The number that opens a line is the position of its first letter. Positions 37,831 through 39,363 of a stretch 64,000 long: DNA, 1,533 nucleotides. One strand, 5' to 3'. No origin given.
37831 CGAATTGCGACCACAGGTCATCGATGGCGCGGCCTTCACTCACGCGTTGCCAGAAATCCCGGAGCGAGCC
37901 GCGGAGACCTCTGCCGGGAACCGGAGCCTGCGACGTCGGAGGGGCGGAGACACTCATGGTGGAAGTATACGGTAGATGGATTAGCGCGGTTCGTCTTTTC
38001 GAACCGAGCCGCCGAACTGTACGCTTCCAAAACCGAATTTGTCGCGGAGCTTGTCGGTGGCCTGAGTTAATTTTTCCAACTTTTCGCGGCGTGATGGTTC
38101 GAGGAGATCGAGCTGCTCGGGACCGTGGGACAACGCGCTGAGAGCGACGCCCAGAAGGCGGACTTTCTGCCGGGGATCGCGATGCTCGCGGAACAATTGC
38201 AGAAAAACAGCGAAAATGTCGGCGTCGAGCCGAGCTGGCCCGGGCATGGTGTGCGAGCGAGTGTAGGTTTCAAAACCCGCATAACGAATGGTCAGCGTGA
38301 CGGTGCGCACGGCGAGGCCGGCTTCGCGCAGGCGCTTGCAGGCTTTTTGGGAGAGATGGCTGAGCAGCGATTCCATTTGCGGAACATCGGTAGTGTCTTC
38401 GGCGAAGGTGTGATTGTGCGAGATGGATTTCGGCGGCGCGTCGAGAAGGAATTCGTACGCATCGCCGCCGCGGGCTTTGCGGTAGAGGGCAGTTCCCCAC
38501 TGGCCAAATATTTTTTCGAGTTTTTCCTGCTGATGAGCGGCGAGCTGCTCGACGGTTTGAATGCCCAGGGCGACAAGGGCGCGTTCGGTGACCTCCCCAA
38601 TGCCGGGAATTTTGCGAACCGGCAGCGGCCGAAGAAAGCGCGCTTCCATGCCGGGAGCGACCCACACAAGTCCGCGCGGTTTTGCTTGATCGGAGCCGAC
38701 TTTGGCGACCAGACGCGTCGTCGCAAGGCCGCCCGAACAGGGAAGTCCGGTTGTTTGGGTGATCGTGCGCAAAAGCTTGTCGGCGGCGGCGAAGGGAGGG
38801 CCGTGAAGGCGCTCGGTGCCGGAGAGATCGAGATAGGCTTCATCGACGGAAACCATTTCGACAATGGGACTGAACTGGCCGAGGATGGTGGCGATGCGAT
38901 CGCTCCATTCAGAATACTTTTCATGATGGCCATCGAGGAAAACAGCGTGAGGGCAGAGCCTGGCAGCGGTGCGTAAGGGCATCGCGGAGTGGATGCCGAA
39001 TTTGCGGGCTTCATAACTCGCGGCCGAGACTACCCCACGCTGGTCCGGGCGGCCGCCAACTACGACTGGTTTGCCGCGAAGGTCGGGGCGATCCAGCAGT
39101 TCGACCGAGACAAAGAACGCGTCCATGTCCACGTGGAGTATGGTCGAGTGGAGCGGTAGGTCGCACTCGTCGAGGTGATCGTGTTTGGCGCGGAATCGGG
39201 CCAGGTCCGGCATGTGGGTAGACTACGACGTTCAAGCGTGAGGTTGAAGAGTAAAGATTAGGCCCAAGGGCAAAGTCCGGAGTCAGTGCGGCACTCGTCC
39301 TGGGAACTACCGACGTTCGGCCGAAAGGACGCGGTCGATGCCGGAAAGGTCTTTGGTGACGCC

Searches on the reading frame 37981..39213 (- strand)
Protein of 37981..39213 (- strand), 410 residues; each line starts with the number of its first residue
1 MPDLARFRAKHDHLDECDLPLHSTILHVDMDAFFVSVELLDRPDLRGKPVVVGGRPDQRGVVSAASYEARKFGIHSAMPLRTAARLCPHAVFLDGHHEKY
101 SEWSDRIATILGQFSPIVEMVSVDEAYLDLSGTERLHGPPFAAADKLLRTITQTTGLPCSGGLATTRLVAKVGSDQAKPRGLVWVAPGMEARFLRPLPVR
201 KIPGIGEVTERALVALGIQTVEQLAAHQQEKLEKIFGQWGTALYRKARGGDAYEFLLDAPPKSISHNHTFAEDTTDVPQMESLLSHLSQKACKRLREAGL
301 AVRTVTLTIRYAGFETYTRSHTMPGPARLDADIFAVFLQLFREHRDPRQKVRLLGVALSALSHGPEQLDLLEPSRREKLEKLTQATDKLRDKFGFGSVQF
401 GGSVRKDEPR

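Call 33: search_protein_families(library=pfam, proteins=[window:37981-39213:-], max_evalue=0.00001)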
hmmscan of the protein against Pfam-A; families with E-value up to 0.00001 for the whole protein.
window:37981-39213:- (410 aa): 4 families
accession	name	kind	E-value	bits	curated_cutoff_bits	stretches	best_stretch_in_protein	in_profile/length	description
PF00817.25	IMS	-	1e-47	162.2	23.2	1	28-175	1-148/148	impB/mucB/samB family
PF11799.13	IMS_C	-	8.3e-30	103.9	20.7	1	261-370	1-109/109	impB/mucB/samB family C-terminal domain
PF21999.2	IMS_HHH_1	-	1.4e-09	38.7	27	1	201-251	2-53/53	DNA polymerase-iota, thumb domain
PF11798.14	IMS_HHH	-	1.7e-08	34.7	24.4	1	187-218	1-32/32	IMS family HHH motif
